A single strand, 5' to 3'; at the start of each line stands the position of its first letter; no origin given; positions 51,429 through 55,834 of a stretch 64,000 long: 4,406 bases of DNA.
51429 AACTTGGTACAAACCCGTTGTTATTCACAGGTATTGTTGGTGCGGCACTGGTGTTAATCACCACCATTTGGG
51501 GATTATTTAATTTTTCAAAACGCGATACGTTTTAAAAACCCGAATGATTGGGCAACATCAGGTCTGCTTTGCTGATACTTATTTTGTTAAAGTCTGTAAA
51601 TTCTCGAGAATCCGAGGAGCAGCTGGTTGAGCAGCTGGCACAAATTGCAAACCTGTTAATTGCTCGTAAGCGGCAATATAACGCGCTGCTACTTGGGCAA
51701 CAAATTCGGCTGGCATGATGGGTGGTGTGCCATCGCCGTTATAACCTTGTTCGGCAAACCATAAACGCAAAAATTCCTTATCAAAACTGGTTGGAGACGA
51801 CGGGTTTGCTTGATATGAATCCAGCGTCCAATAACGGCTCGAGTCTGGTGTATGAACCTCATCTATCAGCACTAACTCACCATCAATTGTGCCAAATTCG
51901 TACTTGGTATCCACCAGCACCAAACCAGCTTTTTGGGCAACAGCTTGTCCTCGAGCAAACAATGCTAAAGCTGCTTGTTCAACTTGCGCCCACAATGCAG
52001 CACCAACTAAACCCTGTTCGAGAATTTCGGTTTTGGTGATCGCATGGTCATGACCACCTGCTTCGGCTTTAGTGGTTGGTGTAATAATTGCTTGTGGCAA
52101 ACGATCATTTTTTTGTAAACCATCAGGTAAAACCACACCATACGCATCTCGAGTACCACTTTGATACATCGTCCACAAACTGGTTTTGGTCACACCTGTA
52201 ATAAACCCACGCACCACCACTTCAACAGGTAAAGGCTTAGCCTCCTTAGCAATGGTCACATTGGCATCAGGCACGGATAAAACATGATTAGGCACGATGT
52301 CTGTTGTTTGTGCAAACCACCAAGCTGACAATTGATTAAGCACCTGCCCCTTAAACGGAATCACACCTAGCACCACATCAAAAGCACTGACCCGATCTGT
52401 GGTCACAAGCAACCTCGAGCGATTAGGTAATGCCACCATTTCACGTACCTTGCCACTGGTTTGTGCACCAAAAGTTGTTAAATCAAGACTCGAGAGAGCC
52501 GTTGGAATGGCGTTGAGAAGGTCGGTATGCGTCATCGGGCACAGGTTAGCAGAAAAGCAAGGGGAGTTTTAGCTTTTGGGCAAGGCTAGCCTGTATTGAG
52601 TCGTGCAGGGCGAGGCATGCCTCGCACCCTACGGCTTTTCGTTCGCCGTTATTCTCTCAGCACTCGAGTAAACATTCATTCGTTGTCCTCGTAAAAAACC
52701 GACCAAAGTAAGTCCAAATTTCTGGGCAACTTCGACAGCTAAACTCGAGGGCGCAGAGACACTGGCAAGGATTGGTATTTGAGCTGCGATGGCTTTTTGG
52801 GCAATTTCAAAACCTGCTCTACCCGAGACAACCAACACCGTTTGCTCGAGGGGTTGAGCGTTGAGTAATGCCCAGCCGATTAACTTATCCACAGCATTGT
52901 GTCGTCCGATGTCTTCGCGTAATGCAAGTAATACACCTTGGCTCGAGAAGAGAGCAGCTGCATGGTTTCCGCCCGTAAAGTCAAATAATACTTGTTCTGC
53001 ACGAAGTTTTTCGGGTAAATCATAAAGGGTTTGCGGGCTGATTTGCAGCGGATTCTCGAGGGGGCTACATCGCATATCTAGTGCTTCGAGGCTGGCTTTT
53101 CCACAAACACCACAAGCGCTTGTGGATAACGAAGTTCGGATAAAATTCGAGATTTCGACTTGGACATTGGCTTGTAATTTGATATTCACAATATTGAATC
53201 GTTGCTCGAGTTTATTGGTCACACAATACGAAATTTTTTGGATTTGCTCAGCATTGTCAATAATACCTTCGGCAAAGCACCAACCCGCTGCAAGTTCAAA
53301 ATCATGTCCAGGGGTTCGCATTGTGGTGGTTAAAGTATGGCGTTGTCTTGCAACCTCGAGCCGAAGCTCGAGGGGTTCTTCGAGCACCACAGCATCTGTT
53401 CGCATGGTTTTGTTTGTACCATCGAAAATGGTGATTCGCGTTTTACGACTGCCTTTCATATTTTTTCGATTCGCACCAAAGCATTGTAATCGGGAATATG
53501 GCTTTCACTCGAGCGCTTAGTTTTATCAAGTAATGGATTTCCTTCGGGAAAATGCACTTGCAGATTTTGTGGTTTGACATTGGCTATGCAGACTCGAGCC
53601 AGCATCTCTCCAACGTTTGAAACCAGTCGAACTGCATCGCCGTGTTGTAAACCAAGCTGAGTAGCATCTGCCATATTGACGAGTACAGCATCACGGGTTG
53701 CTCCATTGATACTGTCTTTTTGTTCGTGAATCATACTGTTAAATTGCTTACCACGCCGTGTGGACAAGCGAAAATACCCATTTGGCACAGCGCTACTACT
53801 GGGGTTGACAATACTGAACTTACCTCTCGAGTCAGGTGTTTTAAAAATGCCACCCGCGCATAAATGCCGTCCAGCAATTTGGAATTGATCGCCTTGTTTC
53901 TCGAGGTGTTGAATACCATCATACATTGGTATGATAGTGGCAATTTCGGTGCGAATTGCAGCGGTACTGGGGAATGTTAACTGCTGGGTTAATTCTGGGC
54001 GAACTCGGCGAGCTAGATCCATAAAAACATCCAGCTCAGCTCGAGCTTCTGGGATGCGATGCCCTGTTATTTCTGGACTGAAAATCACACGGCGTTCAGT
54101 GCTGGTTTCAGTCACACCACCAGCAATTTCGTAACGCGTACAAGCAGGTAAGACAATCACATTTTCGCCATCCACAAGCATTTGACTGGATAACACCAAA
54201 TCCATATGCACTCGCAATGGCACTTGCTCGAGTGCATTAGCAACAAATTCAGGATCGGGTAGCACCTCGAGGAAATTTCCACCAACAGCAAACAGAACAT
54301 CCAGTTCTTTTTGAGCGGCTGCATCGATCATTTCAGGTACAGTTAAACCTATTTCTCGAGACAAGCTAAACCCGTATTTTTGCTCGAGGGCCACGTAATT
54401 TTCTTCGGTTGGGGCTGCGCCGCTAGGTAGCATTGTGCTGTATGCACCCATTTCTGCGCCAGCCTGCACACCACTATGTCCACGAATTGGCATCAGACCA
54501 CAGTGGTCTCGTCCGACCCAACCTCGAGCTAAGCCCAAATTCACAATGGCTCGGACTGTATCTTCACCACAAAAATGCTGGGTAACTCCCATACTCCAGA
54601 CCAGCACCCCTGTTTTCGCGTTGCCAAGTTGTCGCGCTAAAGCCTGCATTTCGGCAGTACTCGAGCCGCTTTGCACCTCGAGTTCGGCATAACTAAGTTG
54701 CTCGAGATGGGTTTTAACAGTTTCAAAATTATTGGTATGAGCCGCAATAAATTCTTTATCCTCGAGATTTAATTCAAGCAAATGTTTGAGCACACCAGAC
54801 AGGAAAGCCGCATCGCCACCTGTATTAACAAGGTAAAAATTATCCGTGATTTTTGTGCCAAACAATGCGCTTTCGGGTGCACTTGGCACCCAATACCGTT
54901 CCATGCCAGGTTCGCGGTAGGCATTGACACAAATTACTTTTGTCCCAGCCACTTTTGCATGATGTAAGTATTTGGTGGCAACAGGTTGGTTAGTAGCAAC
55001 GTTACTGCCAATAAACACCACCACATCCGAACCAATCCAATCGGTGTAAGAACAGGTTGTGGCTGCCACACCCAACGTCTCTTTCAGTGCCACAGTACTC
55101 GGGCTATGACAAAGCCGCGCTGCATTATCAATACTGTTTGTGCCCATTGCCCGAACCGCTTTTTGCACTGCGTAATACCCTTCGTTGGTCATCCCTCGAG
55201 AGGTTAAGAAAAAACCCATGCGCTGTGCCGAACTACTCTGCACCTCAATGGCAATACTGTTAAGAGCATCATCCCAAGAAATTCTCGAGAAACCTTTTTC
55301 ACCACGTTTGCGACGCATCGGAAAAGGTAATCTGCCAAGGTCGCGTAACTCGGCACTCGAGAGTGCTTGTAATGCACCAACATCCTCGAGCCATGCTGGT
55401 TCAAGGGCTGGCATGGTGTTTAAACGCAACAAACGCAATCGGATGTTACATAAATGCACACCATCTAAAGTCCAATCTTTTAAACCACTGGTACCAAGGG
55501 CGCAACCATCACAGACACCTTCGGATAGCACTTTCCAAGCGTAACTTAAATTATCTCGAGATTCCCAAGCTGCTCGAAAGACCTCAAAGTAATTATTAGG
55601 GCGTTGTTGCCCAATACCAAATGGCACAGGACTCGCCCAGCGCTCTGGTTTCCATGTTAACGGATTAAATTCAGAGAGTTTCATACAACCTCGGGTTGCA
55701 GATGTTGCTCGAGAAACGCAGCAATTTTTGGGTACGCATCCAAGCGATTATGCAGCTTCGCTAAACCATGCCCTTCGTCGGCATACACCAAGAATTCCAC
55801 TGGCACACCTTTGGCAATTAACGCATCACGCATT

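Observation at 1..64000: CTCGAG is hyper-abundant (about one copy per 150 bp) in all reading frames and in spacers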

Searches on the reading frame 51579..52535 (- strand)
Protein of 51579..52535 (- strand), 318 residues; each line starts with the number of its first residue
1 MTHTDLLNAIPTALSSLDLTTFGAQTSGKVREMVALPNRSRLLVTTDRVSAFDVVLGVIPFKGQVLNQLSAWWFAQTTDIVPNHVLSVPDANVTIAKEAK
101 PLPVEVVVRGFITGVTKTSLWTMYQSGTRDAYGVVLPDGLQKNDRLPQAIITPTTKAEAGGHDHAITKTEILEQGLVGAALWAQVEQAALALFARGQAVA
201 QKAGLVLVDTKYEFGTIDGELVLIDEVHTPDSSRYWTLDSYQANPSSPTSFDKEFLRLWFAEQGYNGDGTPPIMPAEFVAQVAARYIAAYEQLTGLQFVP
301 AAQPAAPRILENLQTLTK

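Call 17: search_protein_families(library=pfam, proteins=[window:51579-52535:-], max_evalue=0.00001)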
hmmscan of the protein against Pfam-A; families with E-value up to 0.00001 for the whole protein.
window:51579-52535:- (318 aa): 1 family
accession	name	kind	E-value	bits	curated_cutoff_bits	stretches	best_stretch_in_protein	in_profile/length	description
PF01259.24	SAICAR_synt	-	1.2e-64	218.7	20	1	26-266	3-227/233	SAICAR synthetase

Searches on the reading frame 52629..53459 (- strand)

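Call 17: search_protein_families(library=pfam, proteins=[window:52629-53459:-], max_evalue=0.00001)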
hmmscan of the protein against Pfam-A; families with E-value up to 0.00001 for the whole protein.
window:52629-53459:- (276 aa): 1 family
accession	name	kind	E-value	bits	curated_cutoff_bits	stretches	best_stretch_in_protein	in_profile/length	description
PF02634.21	FdhD-NarQ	-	1.1e-70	238.5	27.2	1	31-270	3-236/237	FdhD/NarQ family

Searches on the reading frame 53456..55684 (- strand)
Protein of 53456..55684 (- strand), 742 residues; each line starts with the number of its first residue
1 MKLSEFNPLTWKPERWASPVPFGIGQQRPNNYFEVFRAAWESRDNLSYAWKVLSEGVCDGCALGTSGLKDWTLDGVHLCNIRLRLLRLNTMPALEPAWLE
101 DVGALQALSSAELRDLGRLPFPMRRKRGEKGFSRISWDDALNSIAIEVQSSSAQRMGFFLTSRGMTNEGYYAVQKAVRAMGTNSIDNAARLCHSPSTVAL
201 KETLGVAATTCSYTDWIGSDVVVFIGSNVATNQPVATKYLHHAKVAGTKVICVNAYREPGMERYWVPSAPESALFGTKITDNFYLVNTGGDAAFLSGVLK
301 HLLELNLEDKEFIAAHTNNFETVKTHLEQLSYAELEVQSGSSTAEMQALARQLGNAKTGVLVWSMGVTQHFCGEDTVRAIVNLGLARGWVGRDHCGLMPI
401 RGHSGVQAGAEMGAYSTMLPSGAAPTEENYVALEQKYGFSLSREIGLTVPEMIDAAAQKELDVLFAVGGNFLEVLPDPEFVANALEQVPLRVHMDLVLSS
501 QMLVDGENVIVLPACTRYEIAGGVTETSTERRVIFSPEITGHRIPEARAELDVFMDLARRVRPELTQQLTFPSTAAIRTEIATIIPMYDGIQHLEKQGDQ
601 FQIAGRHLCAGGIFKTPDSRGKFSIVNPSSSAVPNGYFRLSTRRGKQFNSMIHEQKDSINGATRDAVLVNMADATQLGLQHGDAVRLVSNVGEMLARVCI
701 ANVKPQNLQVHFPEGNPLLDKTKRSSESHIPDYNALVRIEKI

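Call 5: search_protein_families(library=ncbifam, proteins=[window:53456-55684:-])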
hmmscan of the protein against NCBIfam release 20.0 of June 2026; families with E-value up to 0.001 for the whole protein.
window:53456-55684:- (742 aa): 25 families
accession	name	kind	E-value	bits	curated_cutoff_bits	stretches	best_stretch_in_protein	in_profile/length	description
TIGR01701.1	Fdhalpha-like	subfamily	1.6e-194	648.2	582.15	1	16-737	5-738/744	FdhF/YdeP family oxidoreductase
TIGR01591.1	Fdh-alpha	equivalog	3.1e-95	319.7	666.25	1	116-734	51-666/672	formate dehydrogenase subunit alpha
NF007406.0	PRK09939.1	equivalog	1.6e-57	195.2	1473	1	102-736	92-751/759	acid resistance putative oxidoreductase YdeP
NF047855.1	AssmNtatRedNasC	equivalog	4.5e-51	174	1100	1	117-563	76-506/708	assimilatory nitrate reductase catalytic subunit NasC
NF041323.1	Nitr_red_NasA_Halo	equivalog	4.1e-35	121.5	1000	1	121-580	54-488/673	assimilatory nitrate reductase NasA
TIGR01553.1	formate-DH-alph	equivalog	2e-30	105.3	814.2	2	118-319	106-306/1009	formate dehydrogenase-N subunit alpha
NF041513.1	formate_DH_Act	exception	2.7e-29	101.6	1400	2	161-326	155-304/1067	formate dehydrogenase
TIGR00509.1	bisC_fam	subfamily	7e-21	74.2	1017.55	2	124-565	63-512/772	molybdopterin guanine dinucleotide-containing S/N-oxide reductase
TIGR02166.1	dmsA_ynfE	subfamily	7.5e-21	73.9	777.7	2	118-320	104-302/794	DMSO/selenate family reductase complex A subunit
TIGR03479.1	DMSO_red_II_alp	subfamily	7.3e-20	70.6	984.75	1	115-313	117-303/913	molybdopterin-dependent oxidoreductase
NF005895.0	PRK07860.1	equivalog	1e-18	66.8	802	2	404-585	507-678/811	NADH-quinone oxidoreductase subunit G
NF010055.0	PRK13532.1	equivalog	8.8e-18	63.9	904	1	130-253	114-243/830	nitrate reductase catalytic subunit NapA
TIGR01706.1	NAPA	equivalog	8.9e-17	60.7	930.55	1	130-254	114-242/830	periplasmic nitrate reductase subunit alpha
NF012032.0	PRK15488.1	equivalog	3.7e-14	51.7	694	1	112-561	92-527/759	thiosulfate reductase PhsA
NF041783.2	mnquin_red_QrcB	equivalog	9.1e-12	43.9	440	1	105-369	94-339/695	menaquinone reductase molybdopterin-binding-like subunit QrcB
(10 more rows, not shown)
